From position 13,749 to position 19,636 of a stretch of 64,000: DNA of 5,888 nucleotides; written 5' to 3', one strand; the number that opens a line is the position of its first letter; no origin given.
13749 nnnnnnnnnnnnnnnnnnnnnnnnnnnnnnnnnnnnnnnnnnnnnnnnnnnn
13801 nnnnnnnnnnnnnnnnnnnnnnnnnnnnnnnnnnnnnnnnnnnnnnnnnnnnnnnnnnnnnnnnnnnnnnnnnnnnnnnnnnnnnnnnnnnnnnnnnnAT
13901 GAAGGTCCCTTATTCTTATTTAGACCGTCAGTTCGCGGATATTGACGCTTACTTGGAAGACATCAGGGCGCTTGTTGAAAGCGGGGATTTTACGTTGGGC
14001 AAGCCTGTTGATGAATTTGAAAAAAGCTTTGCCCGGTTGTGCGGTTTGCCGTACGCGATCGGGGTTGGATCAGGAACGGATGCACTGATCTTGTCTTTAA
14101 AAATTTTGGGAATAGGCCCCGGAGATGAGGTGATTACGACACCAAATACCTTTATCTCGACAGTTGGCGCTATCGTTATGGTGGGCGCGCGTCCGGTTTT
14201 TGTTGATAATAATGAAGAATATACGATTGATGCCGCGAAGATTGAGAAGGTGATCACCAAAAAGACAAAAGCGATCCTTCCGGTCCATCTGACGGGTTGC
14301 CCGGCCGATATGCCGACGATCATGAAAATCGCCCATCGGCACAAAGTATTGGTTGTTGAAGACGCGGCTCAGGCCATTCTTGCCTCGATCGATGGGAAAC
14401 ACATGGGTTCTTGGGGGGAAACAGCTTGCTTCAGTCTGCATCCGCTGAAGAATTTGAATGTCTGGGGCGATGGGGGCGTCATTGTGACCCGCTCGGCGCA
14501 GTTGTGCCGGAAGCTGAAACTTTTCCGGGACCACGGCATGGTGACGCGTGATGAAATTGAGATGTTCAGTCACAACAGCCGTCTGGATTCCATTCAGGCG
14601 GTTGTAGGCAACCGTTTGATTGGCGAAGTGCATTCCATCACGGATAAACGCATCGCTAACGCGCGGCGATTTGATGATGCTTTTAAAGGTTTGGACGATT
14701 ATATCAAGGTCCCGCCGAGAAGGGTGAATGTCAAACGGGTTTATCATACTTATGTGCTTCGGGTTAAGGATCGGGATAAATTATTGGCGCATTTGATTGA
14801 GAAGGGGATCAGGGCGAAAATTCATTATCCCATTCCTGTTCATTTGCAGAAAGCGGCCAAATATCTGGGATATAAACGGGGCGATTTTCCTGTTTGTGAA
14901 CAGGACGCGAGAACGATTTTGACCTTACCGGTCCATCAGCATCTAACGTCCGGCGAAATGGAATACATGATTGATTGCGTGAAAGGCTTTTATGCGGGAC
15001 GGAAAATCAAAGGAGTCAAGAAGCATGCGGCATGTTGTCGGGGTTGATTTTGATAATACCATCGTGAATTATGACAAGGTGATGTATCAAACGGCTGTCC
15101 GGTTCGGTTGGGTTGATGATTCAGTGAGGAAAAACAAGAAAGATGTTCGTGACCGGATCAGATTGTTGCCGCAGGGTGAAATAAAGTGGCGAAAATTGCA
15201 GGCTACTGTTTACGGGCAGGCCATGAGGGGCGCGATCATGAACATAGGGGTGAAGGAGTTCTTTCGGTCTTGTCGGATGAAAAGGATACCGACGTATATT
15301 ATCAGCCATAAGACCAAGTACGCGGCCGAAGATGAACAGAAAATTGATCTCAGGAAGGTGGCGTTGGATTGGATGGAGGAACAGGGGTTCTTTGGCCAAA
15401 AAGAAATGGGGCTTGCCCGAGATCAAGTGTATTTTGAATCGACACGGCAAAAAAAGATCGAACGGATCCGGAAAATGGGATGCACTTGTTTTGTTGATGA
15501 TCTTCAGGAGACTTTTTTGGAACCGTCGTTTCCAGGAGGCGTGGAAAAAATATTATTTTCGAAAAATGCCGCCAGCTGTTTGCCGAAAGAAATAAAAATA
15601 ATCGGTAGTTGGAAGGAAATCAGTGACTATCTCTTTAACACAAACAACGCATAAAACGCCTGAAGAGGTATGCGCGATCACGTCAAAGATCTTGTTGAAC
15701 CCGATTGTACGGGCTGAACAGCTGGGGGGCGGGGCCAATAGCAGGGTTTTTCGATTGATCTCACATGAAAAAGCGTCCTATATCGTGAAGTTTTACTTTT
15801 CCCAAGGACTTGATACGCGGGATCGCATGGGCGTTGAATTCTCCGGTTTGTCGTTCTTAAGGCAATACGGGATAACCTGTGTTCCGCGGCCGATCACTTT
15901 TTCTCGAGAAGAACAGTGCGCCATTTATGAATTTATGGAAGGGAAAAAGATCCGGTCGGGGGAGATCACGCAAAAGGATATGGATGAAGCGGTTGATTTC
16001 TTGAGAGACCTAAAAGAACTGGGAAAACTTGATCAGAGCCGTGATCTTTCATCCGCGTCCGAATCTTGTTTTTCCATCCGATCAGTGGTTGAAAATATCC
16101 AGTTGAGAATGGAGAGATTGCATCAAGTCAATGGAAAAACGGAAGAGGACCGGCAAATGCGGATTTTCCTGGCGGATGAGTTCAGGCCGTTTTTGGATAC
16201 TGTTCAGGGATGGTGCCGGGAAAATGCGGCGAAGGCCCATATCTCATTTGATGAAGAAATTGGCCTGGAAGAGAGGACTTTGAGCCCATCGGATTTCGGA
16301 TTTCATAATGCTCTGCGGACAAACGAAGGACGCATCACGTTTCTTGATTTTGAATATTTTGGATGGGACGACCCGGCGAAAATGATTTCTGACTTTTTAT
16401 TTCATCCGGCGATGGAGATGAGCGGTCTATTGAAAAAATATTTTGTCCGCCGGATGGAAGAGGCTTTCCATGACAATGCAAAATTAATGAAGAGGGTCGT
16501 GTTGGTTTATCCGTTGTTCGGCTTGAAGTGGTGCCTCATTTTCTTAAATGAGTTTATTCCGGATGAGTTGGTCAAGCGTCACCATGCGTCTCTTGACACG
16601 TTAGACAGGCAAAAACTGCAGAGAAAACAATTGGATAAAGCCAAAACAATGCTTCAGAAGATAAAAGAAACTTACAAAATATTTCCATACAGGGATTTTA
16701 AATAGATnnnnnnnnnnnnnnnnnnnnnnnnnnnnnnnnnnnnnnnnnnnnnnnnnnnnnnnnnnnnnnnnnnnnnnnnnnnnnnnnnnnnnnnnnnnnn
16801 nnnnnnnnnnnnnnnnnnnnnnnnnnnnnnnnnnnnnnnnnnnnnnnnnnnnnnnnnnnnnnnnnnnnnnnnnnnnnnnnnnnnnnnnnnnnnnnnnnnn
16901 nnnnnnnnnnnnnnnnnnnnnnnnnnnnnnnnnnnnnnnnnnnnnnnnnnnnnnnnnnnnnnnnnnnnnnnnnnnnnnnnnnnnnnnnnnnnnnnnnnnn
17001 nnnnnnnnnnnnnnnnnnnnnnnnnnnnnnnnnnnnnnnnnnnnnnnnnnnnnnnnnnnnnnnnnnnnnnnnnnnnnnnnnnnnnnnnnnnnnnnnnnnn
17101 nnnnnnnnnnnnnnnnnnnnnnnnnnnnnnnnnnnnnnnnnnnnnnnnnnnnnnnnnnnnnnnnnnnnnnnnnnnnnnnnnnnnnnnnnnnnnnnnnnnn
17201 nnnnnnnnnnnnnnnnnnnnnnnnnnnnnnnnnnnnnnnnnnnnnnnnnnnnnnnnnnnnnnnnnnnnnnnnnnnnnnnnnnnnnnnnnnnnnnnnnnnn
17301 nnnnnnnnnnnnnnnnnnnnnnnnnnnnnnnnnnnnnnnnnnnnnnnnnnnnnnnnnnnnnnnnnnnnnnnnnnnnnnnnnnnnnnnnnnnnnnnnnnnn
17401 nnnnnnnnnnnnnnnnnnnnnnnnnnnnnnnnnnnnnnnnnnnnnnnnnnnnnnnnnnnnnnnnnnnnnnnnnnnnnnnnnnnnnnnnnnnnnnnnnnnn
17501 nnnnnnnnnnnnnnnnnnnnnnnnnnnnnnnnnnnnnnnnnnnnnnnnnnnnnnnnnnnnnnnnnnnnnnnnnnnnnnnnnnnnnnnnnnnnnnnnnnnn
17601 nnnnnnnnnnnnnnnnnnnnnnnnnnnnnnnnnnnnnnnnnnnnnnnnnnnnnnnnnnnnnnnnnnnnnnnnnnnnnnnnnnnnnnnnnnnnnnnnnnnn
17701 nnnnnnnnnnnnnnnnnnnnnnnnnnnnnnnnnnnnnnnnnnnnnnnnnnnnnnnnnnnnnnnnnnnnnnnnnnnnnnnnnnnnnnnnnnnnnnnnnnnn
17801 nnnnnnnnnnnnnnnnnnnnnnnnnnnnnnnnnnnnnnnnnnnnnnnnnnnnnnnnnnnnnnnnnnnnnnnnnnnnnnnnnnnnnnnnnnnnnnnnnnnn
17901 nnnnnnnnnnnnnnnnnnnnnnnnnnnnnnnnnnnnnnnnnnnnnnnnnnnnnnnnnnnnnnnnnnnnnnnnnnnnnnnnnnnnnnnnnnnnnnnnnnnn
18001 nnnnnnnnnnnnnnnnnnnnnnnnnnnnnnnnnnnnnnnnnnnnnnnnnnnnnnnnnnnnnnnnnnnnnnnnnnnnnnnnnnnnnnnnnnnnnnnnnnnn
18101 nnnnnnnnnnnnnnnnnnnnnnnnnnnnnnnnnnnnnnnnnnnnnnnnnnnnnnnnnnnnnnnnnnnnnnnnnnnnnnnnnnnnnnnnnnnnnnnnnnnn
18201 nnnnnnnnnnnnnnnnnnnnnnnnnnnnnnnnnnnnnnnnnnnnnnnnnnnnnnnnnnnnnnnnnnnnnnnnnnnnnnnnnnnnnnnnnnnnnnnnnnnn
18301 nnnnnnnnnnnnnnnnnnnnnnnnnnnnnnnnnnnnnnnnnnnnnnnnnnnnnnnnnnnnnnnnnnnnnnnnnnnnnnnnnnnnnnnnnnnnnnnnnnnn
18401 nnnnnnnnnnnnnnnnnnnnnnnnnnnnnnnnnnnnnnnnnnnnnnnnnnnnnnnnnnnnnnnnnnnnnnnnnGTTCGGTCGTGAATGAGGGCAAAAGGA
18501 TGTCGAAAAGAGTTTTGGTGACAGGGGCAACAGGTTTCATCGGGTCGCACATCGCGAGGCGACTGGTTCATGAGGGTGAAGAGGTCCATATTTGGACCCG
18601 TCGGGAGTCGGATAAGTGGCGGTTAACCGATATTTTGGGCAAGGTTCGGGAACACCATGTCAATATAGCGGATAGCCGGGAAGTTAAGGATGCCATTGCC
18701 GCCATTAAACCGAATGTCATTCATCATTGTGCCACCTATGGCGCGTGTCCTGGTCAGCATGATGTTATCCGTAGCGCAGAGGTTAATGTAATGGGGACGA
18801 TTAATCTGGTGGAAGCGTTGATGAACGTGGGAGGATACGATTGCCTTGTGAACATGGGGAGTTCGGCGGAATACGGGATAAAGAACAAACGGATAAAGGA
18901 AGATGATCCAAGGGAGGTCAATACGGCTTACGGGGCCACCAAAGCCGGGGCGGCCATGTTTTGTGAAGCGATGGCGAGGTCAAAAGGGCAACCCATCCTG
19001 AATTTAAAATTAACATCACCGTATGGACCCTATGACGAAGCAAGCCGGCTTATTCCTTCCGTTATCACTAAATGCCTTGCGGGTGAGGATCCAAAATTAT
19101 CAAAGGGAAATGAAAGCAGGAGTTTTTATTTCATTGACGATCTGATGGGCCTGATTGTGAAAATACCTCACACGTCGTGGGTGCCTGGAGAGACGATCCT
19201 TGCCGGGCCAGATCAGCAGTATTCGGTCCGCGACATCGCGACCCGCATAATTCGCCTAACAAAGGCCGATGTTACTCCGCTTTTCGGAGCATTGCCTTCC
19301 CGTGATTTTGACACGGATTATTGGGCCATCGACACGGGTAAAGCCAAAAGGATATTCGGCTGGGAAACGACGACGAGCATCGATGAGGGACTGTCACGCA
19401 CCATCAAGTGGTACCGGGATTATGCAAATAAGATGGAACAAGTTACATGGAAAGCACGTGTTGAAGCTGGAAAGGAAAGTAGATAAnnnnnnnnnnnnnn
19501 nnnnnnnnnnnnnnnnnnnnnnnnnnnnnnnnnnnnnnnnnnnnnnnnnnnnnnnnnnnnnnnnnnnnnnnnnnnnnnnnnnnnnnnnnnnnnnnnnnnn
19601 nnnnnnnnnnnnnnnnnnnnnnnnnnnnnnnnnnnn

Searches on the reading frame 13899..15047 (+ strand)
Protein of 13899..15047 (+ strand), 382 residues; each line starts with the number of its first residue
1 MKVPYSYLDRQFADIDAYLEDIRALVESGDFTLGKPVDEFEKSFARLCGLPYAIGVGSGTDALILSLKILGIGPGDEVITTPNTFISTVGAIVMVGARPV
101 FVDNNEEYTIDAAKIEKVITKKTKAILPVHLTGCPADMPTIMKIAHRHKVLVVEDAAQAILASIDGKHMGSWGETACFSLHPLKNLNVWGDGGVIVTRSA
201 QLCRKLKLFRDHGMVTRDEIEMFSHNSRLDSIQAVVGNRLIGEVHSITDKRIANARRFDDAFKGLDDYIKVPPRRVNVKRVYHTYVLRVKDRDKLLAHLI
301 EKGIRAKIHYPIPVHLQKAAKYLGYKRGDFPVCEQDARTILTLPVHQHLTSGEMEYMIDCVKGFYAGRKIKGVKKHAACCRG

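Call 7: search_protein_families(library=ncbifam, proteins=[window:13899-15047:+], max_evalue=0.00001)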
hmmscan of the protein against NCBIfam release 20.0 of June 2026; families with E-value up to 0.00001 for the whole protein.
window:13899-15047:+ (382 aa): 14 families
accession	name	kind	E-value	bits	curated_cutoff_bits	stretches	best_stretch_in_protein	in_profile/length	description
TIGR03588.1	PseC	equivalog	2.8e-67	227.3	423.5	1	4-362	3-377/380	UDP-4-amino-4,6-dideoxy-N-acetyl-beta-L-altrosamine transaminase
NF008687.0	PRK11706.1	equivalog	3.2e-61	207.2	375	1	48-365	44-374/375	dTDP-4-amino-4,6-dideoxygalactose transaminase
NF008658.2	PRK11658.1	equivalog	7.7e-55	186.1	631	1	19-362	17-374/379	UDP-4-amino-4-deoxy-L-arabinose aminotransferase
TIGR02379.1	ECA_wecE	subfamily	2.6e-52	177.8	434.85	1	53-364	49-374/376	dTDP-4-amino-4,6-dideoxy-D-glucose transaminase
TIGR04181.1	NHT_00031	hypoth_equivalog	9.8e-48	162.8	420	1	32-344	27-357/359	LegC family aminotransferase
NF011936.0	PRK15407.1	equivalog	1.5e-40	139.2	423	1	23-213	50-251/440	lipopolysaccharide biosynthesis protein RfbH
TIGR04427.1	PLP_DesI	equivalog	1.9e-36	126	650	1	33-361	49-379/390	dTDP-4-dehydro-6-deoxyglucose aminotransferase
NF005816.0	PRK07682.1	equivalog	1.2e-09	37.3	620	1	59-161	99-208/390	aminotransferase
NF004621.0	PRK05957.1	equivalog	1.3e-08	34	498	1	72-155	110-199/389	pyridoxal phosphate-dependent aminotransferase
NF004770.0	PRK06108.1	subfamily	7.8e-08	31.5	422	1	56-156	102-210/396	pyridoxal phosphate-dependent aminotransferase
NF041091.1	asp_aminotase_Arch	equivalog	3.6e-07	29.3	550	1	61-160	98-204/376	aspartate aminotransferase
NF004975.0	PRK06348.1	equivalog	1.1e-06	27.9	549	1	60-154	99-200/384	pyridoxal phosphate-dependent aminotransferase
NF041364.1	GntC_guanitoxin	equivalog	1.1e-06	27.8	415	1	60-169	70-187/356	guanitoxin biosynthesis PLP-dependent (S)-gamma-hydroxy-L-arginine cyclodehydratase GntC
NF005817.0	PRK07683.1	equivalog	5.1e-06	25.4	575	1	60-155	99-200/387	aminotransferase A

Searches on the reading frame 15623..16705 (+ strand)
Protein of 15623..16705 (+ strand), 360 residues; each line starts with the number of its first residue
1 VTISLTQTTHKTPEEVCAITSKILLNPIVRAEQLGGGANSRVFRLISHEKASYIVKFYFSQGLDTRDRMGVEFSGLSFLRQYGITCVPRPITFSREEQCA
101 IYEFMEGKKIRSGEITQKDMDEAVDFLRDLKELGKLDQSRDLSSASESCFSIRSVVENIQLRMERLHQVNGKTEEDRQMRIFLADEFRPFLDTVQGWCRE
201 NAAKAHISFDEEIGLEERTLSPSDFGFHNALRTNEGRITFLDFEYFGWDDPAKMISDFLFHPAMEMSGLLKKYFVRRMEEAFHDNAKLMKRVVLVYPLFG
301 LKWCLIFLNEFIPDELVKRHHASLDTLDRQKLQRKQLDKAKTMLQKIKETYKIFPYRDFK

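Call 7: search_protein_families(library=ncbifam, proteins=[window:15623-16705:+], max_evalue=0.00001)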
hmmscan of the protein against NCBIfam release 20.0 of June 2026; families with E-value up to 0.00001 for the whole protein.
window:15623-16705:+ (360 aa): 1 family
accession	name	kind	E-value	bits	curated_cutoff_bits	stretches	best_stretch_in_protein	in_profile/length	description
NF041256.1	GntI_guanitoxin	equivalog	3.6e-06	26.5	357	1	80-276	66-234/282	guanitoxin biosynthesis pre-guanitoxin N-oxide kinase GntI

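Call 16: search_protein_families(library=pfam, proteins=[window:15623-16705:+], max_evalue=0.01)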
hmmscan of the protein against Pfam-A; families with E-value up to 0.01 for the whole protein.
window:15623-16705:+ (360 aa): 2 families
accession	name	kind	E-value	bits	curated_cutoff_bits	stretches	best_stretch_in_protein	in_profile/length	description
PF01636.29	APH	-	6.4e-10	39.6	23.2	1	31-252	2-203/239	Phosphotransferase enzyme family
PF01633.27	Choline_kinase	-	0.0029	17.4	29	1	48-264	21-209/300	Choline/ethanolamine kinase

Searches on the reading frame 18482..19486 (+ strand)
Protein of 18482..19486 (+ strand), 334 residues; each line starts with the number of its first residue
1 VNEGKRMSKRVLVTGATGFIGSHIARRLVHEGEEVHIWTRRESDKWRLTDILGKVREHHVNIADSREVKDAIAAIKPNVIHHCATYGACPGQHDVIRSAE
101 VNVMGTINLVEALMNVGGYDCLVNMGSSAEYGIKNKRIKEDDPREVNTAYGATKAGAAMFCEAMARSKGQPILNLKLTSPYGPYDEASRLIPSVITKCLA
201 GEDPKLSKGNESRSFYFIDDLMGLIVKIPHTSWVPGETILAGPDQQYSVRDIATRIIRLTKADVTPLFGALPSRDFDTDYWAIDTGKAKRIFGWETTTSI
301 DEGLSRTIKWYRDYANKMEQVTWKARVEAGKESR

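Call 7: search_protein_families(library=ncbifam, proteins=[window:18482-19486:+], max_evalue=0.00001)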
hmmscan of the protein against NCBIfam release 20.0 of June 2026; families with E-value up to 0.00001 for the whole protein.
window:18482-19486:+ (334 aa): 36 families (the best 25 are shown)
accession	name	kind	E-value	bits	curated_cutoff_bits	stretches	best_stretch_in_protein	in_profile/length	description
TIGR01181.1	dTDP_gluc_dehyt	equivalog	5.6e-31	107.8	365.1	1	10-319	1-319/321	dTDP-glucose 4,6-dehydratase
TIGR04180.1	EDH_00030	hypoth_equivalog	4.1e-29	101.6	475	1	11-268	1-264/297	NAD-dependent 4,6-dehydratase LegB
TIGR02622.1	CDP_4_6_dhtase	equivalog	2.7e-22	79.4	278.45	1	8-321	4-340/352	CDP-glucose 4,6-dehydratase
NF007490.0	PRK10084.1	subfamily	4.7e-19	68.6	649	1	142-322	159-345/361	dTDP-glucose 4,6-dehydratase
TIGR03466.1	HpnA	hypoth_equivalog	7e-19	67.9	367.65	1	10-201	2-191/327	hopanoid-associated sugar epimerase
TIGR01179.1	galE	equivalog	1.2e-18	67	262.3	1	10-167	1-162/332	UDP-glucose 4-epimerase GalE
NF007582.0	PRK10217.1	equivalog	5e-17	62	698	1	9-320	2-340/355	dTDP-glucose 4,6-dehydratase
NF042423.1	oxyalk_red_Shew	equivalog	9.3e-14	51.2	580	1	7-202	7-194/331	2-alkyl-3-oxoalkanoate reductase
NF042422.1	oxyalk_red_OleD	equivalog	2e-13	50.4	580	1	10-125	2-108/329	2-alkyl-3-oxoalkanoate reductase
NF047922.1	GDPFucSynFcl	equivalog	2.9e-11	43.4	500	1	8-315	2-305/308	GDP-L-fucose synthase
NF043036.1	ErythonDh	equivalog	5.8e-11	42.1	325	1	10-166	2-165/321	D-erythronate dehydrogenase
NF008872.0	PRK11908.1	equivalog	7e-11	41.8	294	0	176-261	183-272/349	bifunctional UDP-4-keto-pentose/UDP-xylose synthase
NF011728.1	PRK15181.1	equivalog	5.7e-10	38.7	760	1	8-314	15-340/348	Vi polysaccharide biosynthesis UDP-N-acetylglucosaminuronic acid C-4 epimerase TviC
NF007956.0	PRK10675.1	subfamily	5.8e-10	38.8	394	1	10-136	2-133/338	UDP-glucose 4-epimerase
NF052578.1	StrlDmthSdmBMthl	equivalog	1.6e-09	38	600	1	11-195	3-184/328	sterol demethylase protein SdmB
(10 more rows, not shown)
